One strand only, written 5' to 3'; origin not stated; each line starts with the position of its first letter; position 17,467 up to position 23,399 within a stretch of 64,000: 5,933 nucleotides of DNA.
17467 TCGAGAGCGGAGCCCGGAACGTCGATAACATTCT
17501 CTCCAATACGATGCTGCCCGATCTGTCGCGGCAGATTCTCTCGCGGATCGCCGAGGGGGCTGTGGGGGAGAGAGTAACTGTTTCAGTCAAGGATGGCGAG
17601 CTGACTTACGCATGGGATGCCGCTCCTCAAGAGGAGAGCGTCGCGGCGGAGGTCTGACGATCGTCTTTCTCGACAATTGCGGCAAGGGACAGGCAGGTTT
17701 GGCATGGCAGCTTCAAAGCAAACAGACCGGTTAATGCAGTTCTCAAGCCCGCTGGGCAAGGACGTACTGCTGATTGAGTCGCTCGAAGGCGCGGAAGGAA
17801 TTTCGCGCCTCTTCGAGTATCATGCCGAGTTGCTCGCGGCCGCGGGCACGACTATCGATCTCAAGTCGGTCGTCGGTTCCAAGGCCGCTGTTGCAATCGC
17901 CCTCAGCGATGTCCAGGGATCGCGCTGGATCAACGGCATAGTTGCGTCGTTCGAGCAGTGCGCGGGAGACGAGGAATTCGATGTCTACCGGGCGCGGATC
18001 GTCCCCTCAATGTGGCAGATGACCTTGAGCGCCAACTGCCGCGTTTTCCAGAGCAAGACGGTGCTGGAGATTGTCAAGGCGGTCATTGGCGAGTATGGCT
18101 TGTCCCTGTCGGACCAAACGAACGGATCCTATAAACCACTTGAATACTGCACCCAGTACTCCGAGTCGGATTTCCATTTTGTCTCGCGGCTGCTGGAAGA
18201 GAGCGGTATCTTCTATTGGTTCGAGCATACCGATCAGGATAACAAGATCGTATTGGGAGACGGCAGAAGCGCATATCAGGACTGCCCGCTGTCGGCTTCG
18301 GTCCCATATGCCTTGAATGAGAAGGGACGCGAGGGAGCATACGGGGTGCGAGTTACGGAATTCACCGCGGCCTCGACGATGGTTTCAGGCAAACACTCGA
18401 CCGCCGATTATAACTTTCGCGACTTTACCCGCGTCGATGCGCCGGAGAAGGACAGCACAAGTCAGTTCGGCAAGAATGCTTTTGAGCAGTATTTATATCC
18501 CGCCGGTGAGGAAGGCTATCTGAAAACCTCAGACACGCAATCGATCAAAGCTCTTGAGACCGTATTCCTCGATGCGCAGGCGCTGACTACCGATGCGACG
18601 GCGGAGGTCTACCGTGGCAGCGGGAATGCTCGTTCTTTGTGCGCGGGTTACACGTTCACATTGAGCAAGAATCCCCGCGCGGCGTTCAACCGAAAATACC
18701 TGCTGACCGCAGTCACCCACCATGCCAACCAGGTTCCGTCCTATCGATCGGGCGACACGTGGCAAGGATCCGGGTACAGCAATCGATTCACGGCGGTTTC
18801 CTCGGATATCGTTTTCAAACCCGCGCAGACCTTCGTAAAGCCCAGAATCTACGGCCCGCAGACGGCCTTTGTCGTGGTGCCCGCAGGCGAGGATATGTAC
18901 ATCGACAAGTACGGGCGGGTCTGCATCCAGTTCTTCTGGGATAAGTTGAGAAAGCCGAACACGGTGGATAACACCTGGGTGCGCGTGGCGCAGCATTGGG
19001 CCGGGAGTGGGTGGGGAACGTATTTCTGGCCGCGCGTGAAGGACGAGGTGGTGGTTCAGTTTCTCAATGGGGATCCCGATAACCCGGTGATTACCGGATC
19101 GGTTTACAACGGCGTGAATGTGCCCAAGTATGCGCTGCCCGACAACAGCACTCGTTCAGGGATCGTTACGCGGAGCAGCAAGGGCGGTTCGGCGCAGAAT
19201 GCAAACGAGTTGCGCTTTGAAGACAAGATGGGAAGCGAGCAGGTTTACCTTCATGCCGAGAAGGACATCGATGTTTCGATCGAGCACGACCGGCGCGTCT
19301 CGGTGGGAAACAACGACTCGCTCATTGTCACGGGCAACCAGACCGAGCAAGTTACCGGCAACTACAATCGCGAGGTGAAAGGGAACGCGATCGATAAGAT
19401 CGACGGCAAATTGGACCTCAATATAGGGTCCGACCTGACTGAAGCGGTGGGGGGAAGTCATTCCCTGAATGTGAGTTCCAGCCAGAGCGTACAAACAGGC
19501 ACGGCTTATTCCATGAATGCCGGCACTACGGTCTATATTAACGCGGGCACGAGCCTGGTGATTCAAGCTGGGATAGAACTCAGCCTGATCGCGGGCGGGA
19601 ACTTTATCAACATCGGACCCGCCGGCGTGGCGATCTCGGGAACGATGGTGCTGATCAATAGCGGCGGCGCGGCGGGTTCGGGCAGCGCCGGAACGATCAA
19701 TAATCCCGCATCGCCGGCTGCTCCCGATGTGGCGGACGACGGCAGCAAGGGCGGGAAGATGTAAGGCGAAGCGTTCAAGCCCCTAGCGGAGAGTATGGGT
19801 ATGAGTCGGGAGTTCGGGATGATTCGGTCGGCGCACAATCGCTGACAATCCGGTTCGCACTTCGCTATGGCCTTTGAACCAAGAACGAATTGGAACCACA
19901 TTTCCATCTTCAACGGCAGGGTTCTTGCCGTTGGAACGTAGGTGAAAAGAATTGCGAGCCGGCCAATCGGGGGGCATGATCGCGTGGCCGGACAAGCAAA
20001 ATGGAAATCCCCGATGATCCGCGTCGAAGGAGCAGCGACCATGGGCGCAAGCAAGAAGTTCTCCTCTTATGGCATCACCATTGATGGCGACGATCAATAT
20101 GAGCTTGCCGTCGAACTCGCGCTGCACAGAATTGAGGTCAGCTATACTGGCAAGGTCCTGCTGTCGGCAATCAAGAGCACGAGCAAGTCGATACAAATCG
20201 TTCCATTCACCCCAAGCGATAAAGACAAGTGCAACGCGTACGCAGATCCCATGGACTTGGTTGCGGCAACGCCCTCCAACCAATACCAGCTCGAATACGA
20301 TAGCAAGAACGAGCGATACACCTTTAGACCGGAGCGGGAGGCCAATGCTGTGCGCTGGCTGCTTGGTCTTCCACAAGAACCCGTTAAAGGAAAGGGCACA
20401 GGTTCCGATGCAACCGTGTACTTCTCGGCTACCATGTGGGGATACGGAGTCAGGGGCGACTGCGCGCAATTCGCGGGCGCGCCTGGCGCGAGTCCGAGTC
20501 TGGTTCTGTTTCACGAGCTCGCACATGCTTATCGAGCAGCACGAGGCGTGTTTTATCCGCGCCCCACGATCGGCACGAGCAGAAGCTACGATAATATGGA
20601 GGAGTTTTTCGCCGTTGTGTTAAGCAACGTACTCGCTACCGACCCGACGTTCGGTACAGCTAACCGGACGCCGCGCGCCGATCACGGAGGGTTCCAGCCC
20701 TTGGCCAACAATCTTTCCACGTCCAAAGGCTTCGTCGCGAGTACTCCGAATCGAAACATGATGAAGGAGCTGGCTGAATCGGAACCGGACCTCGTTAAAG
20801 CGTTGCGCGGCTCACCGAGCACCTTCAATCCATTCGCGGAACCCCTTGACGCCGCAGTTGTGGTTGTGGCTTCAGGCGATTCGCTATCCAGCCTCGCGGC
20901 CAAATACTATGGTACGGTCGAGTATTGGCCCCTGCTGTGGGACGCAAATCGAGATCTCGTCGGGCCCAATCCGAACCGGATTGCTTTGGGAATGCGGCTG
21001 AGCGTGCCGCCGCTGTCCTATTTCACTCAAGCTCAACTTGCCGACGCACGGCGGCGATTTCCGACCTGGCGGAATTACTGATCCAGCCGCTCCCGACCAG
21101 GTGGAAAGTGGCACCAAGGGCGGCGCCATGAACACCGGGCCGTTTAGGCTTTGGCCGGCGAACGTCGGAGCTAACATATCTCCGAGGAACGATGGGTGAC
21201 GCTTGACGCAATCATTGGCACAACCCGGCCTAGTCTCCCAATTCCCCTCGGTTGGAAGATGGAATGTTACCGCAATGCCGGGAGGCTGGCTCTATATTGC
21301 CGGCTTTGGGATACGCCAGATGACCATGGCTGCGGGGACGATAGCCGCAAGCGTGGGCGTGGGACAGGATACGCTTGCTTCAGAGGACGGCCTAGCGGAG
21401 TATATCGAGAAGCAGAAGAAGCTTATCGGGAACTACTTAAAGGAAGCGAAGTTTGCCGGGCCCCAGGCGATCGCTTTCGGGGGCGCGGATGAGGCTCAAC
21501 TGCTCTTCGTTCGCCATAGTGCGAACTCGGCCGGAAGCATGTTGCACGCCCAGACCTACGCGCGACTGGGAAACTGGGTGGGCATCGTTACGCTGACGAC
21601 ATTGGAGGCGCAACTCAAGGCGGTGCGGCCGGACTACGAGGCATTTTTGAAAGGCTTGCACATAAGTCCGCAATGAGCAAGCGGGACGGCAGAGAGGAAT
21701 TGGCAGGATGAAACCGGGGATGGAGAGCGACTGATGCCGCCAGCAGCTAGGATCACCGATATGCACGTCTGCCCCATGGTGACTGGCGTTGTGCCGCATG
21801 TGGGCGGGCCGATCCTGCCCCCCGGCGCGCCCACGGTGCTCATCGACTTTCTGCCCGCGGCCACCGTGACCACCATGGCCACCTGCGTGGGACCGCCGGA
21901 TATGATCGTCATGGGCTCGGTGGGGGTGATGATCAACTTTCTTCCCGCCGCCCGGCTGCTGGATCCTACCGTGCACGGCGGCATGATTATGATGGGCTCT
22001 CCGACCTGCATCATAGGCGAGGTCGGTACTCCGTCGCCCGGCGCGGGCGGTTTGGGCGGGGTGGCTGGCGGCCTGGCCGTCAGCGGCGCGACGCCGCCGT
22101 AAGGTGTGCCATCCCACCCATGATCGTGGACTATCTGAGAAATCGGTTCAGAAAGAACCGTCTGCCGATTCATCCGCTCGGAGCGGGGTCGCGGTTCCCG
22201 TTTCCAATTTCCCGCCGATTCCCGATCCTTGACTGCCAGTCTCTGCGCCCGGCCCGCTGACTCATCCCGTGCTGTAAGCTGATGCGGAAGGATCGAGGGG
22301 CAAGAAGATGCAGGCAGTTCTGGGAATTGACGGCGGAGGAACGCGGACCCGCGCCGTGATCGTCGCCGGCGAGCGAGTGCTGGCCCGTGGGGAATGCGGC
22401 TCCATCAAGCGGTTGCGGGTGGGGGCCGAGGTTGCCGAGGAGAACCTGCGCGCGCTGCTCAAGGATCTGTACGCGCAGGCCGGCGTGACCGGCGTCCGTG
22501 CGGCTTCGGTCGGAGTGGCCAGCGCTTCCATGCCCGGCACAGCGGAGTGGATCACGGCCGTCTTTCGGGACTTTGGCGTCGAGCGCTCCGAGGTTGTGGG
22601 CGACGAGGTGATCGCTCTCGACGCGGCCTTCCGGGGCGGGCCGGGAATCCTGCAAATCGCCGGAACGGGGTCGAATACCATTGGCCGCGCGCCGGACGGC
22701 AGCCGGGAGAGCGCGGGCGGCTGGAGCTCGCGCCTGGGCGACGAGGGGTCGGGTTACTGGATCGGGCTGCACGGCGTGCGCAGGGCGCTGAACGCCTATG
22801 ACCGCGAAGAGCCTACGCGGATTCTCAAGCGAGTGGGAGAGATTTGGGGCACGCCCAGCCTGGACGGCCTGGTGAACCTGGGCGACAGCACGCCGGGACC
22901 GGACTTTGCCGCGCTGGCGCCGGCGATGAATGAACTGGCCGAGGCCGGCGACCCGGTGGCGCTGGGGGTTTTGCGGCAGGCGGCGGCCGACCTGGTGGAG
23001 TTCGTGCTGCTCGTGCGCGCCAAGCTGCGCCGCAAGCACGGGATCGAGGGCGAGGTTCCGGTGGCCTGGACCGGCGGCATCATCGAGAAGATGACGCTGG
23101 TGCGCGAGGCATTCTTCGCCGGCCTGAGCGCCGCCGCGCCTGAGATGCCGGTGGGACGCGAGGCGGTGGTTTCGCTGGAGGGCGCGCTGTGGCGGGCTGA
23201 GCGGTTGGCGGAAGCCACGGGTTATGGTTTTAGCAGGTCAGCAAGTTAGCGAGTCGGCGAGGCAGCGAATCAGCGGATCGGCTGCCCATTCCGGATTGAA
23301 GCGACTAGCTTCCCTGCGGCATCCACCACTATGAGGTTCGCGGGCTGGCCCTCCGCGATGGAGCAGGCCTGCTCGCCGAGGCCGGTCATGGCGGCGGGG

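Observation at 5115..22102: T6SS cluster with tail, baseplate, ClpV and spike but no membrane complex (tssJ/tssL/tssM); tssK stands alone between REP elements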

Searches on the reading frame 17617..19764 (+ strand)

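Call 4: search_protein_families(library=pfam, proteins=[window:17617-19764:+])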
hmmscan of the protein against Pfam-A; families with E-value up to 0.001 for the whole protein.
window:17617-19764:+ (715 aa): 3 families
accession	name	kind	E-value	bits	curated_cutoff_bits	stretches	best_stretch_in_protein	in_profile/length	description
PF05954.17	Phage_GPD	-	3e-78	263.5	30.1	1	60-372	2-303/305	Phage tail baseplate hub (GPD)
PF22178.3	Gp5_trimer_C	-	8.6e-31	106.8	30.9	1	514-625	1-110/112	Bacteriophage T4 gp5 C-terminal trimerisation domain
PF04717.18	Phage_base_V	-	1.5e-14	54.5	23.8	1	432-497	14-75/75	Type VI secretion system/phage-baseplate injector OB domain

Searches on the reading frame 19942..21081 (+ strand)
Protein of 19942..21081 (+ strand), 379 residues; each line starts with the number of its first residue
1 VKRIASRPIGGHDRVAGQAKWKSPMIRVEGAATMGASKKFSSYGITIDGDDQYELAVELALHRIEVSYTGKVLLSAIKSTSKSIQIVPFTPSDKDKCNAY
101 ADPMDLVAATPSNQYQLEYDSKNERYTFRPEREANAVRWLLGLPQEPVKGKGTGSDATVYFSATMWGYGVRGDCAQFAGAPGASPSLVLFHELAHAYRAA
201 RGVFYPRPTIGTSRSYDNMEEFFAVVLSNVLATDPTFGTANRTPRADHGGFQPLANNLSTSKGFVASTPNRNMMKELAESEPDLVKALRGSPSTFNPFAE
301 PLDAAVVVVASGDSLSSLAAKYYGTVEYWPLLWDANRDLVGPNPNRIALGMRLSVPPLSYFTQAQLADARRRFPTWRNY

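Call 4: search_protein_families(library=pfam, proteins=[window:19942-21081:+])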
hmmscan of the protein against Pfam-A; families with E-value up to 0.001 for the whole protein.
window:19942-21081:+ (379 aa): 2 families
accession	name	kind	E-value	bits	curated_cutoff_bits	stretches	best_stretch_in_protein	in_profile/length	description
PF14891.12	Peptidase_M91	-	9.5e-11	42.8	25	1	44-227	4-137/176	Effector protein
PF01476.26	LysM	-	0.00015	22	20.9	1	308-356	2-43/43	LysM domain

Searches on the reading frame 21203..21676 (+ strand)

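Call 4: search_protein_families(library=pfam, proteins=[window:21203-21676:+])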
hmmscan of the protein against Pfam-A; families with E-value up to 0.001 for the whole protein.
window:21203-21676:+ (157 aa): 1 family
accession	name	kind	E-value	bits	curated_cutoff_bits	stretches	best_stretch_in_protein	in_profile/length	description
PF08786.17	DcrB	-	7e-05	23.4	27.2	1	46-150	25-126/127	DcrB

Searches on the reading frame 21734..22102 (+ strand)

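Call 4: search_protein_families(library=pfam, proteins=[window:21734-22102:+])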
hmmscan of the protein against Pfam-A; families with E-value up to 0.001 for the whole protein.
window:21734-22102:+ (122 aa): 1 family
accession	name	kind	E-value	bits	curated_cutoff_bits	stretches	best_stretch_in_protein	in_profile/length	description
PF05488.18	PAAR_motif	-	3.5e-18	66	27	1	17-86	1-69/70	PAAR motif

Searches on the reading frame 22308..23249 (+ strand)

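Call 4: search_protein_families(library=pfam, proteins=[window:22308-23249:+])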
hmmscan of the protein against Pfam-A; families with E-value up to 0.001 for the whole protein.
window:22308-23249:+ (313 aa): 1 family
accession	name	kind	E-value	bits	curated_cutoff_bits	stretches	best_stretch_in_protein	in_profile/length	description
PF01869.26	BcrAD_BadFG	-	2.4e-26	93.3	31.5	1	5-281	1-252/271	BadF/BadG/BcrA/BcrD ATPase family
